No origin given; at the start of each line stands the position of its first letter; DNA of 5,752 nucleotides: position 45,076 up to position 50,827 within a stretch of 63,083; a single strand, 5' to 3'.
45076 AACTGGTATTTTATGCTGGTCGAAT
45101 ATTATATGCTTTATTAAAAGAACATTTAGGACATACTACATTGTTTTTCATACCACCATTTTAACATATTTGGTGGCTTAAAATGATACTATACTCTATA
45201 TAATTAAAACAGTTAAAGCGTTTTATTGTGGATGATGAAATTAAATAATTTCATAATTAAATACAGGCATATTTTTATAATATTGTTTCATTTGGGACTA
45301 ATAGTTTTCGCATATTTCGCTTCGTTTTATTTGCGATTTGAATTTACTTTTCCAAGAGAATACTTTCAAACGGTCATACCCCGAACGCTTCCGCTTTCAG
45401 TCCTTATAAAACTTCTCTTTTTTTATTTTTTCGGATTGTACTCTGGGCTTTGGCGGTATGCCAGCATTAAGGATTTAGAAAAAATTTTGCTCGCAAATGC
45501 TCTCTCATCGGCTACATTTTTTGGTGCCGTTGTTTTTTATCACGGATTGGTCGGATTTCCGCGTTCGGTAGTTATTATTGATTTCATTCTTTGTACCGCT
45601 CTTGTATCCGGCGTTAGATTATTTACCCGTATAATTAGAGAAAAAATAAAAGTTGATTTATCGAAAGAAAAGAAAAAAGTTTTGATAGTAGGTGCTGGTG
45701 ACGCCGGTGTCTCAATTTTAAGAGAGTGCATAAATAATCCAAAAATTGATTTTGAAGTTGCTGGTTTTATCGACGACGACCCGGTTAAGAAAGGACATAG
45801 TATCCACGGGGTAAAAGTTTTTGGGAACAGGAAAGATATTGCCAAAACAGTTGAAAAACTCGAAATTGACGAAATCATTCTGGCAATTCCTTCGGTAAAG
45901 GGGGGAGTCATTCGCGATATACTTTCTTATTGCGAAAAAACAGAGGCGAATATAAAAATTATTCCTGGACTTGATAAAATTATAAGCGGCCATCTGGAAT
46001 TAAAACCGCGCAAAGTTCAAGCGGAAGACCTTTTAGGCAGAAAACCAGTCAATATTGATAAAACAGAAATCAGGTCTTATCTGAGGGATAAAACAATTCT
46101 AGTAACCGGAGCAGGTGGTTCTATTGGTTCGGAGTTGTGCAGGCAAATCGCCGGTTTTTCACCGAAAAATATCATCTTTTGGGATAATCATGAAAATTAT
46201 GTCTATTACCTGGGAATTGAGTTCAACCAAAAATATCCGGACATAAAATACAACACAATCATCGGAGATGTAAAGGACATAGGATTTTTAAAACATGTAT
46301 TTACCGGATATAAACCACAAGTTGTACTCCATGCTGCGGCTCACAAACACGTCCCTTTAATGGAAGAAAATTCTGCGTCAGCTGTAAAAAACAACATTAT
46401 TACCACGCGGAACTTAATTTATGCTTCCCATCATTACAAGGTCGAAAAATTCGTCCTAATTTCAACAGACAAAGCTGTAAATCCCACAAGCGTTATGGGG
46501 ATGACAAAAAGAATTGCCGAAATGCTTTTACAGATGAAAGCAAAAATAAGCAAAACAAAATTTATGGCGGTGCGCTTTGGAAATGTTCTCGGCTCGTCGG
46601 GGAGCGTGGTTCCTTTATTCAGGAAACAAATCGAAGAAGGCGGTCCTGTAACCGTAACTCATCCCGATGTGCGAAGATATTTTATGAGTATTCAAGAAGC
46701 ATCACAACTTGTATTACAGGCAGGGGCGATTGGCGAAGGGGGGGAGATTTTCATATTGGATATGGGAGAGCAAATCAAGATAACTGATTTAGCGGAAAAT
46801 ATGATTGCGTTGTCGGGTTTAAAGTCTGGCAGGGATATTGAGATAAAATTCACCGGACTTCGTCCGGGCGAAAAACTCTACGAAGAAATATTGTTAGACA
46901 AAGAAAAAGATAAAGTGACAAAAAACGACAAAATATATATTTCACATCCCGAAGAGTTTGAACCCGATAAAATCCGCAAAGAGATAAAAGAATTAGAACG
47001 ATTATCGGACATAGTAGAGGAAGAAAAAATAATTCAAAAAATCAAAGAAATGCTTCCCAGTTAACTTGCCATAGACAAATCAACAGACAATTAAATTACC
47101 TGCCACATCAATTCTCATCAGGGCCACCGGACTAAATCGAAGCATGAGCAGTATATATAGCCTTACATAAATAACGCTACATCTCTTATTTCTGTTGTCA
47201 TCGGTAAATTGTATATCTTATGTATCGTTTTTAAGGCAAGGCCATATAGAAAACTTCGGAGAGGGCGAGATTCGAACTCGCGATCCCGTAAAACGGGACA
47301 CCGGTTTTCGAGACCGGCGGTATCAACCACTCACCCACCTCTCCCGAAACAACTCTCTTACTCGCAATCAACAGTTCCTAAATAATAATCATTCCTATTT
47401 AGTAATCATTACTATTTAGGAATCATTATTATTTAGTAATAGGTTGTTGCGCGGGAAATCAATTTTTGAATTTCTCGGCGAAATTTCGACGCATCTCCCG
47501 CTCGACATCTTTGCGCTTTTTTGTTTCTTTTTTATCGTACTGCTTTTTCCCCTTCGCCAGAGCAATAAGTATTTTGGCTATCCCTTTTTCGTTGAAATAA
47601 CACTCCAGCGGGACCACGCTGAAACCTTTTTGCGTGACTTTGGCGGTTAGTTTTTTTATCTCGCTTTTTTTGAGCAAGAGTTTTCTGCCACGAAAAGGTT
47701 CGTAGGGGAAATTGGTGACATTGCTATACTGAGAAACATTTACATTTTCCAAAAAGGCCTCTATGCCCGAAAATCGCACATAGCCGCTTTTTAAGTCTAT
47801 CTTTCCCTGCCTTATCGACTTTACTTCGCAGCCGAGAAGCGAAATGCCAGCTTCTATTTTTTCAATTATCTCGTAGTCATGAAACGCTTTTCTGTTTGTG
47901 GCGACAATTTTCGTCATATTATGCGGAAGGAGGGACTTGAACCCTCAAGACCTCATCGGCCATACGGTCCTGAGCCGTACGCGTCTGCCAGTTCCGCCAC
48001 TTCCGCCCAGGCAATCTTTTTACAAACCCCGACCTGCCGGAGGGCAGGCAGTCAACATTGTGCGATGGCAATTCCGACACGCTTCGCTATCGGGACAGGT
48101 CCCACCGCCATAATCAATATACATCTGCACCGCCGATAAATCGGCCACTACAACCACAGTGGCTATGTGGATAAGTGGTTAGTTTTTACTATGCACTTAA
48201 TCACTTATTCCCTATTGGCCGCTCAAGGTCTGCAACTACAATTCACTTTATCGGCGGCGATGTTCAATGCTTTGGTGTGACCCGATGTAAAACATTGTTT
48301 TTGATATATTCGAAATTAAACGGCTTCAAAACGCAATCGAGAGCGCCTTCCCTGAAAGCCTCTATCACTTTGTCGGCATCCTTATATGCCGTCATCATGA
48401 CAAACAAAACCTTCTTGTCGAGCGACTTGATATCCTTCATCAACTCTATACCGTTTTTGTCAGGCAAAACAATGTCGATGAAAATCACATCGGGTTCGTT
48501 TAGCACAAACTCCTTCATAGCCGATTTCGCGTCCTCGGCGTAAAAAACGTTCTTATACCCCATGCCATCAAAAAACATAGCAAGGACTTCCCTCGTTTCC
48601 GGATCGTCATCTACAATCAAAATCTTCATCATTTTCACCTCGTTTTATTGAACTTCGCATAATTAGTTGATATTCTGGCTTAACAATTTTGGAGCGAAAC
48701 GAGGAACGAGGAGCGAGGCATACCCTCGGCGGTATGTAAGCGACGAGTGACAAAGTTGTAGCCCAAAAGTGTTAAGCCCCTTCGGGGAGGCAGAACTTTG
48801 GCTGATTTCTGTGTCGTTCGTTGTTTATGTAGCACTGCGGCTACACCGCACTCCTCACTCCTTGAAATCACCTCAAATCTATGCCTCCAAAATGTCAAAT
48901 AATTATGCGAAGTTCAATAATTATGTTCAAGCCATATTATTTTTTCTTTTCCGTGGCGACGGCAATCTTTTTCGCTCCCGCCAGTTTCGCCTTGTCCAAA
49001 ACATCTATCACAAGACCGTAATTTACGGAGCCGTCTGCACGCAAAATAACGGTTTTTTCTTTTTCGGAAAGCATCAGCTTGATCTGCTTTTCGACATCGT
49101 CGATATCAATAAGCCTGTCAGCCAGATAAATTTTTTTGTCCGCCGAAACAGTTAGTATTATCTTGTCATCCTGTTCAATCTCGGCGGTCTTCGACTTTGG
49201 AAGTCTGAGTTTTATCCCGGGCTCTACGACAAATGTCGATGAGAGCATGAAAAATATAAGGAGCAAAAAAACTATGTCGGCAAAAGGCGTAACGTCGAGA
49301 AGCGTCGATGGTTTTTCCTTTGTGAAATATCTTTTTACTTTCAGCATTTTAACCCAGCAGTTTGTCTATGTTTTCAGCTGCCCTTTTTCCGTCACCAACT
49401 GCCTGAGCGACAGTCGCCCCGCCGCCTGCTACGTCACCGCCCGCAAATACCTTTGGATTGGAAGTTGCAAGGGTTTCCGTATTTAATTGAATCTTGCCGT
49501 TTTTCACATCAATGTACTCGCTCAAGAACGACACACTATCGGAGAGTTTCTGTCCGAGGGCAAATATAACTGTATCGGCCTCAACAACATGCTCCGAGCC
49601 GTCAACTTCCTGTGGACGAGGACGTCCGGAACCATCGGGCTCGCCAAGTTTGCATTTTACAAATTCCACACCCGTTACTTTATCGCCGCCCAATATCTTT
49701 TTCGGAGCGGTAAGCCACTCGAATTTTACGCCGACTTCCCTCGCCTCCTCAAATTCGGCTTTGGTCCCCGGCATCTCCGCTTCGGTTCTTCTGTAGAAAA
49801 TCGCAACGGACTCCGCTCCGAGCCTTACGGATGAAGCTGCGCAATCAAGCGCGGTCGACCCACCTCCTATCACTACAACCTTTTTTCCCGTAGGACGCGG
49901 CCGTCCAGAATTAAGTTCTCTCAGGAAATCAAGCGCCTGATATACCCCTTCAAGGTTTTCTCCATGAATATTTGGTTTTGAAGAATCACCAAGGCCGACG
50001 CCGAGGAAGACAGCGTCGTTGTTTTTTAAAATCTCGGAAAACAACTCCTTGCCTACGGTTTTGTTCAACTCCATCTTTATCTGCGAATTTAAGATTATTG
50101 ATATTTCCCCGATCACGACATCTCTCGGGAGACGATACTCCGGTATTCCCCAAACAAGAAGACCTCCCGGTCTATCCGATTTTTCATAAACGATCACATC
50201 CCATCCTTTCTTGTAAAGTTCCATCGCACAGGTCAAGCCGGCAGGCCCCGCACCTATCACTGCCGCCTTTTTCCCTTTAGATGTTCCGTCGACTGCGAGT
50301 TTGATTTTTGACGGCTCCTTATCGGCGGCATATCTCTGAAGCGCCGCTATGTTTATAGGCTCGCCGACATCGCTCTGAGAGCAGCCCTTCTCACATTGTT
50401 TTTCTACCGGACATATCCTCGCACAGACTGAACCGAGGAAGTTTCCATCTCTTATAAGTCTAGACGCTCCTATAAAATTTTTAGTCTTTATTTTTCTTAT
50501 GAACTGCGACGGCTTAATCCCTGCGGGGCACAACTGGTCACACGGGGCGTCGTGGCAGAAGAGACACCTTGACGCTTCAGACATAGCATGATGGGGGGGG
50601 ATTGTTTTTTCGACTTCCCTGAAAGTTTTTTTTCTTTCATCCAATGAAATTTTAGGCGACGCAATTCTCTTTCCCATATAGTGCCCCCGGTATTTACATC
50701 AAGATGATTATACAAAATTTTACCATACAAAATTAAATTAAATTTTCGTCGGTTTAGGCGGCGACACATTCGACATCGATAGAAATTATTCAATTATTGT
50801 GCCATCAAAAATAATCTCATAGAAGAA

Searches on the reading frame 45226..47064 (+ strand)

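Call 24: search_protein_families(library=pfam, proteins=[window:45226-47064:+])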
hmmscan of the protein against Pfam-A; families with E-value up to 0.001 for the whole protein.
window:45226-47064:+ (612 aa): 8 families
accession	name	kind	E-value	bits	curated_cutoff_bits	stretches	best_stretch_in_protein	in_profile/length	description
PF02719.21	Polysacc_synt_2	-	2.9e-118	394.7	20.2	1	291-573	1-291/293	Polysaccharide biosynthesis protein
PF01370.27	Epimerase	-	1.3e-20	74.2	20.9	1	291-499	1-224/240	NAD dependent epimerase/dehydratase family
PF13727.12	CoA_binding_3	-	7.7e-18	65.5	25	1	69-247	3-175/175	CoA-binding domain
PF16363.11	GDP_Man_Dehyd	-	1.8e-12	47.8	27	1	292-415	1-130/332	GDP-mannose 4,6 dehydratase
PF04321.23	RmlD_sub_bind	-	4.6e-11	42.8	27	1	290-477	2-175/287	RmlD substrate binding domain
PF01073.25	3Beta_HSD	-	5.2e-08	32.7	22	1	292-422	1-124/280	3-beta hydroxysteroid dehydrogenase/isomerase family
PF17836.7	PglD_N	-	8.1e-05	23.5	23.4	1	151-221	1-65/78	PglD N-terminal domain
PF02629.25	CoA_binding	-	0.00032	21.8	22.3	1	148-223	2-73/97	CoA binding domain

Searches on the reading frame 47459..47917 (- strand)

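Call 24: search_protein_families(library=pfam, proteins=[window:47459-47917:-])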
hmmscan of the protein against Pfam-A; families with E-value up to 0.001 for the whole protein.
window:47459-47917:- (152 aa): 1 family
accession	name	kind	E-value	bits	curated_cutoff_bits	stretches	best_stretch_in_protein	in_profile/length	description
PF01668.23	SmpB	-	5.1e-53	179.3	27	1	5-147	1-142/143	SmpB protein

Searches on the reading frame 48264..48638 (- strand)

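Call 24: search_protein_families(library=pfam, proteins=[window:48264-48638:-])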
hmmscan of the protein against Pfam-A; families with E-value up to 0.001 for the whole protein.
window:48264-48638:- (124 aa): 1 family
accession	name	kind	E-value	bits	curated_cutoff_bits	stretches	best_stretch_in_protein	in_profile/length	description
PF00072.30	Response_reg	-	1.8e-26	92.9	30.2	1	6-115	1-109/111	Response regulator receiver domain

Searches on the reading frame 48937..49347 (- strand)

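Call 24: search_protein_families(library=pfam, proteins=[window:48937-49347:-])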
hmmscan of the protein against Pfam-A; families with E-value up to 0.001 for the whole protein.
window:48937-49347:- (136 aa): 1 family
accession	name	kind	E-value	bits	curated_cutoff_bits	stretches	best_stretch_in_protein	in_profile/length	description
PF02472.21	ExbD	-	1e-31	110.1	25.4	1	13-134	4-127/128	Biopolymer transport protein ExbD/TolR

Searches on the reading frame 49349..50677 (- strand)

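Call 24: search_protein_families(library=pfam, proteins=[window:49349-50677:-])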
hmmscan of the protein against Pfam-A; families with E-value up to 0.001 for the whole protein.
window:49349-50677:- (442 aa): 14 families
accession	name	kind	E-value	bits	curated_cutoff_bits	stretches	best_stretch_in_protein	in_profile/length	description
PF14691.11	Fer4_20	-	4.8e-33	113.8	25.8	1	15-121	1-108/113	Dihydroprymidine dehydrogenase domain II, 4Fe-4S cluster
PF07992.20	Pyr_redox_2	-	1.1e-29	104.2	26.1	1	137-430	2-291/291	Pyridine nucleotide-disulphide oxidoreductase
PF13738.12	Pyr_redox_3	-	2.1e-12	47.4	30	2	262-414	162-305/305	Pyridine nucleotide-disulphide oxidoreductase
PF00070.33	Pyr_redox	-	3.1e-10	40.9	22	1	266-339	1-79/82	Pyridine nucleotide-disulphide oxidoreductase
PF13450.12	NAD_binding_8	-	2.8e-09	37.6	21.9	1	140-173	1-34/68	NAD(P)-binding Rossmann-like domain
PF01266.30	DAO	-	9.5e-09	35.7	27.9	1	138-171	2-35/353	FAD dependent oxidoreductase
PF03486.20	HI0933_like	-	4.6e-08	33.2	50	1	137-171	2-36/244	HI0933-like protein Rossmann domain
PF01593.30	Amino_oxidase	-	1.4e-07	31.7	19.8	1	146-173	2-29/443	Flavin containing amine oxidoreductase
PF00890.30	FAD_binding_2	-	1.6e-07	31.3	20.4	1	139-176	3-40/414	FAD binding domain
PF12831.13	FAD_oxidored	-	3.9e-06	26.9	27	1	139-177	3-41/416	FAD dependent oxidoreductase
PF01946.23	Thi4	-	3.3e-05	23.7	26.2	1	139-173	21-56/235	Thi4 family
PF01494.25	FAD_binding_3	-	9.1e-05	22.3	22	1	138-168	4-34/349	FAD binding domain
PF01262.27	AlaDh_PNT_C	-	0.00026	20.9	23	0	265-298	29-61/214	Alanine dehydrogenase/PNT, C-terminal domain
PF13241.12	NAD_binding_7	-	0.00033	21.6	22.1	0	263-290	6-33/104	Putative NAD(P)-binding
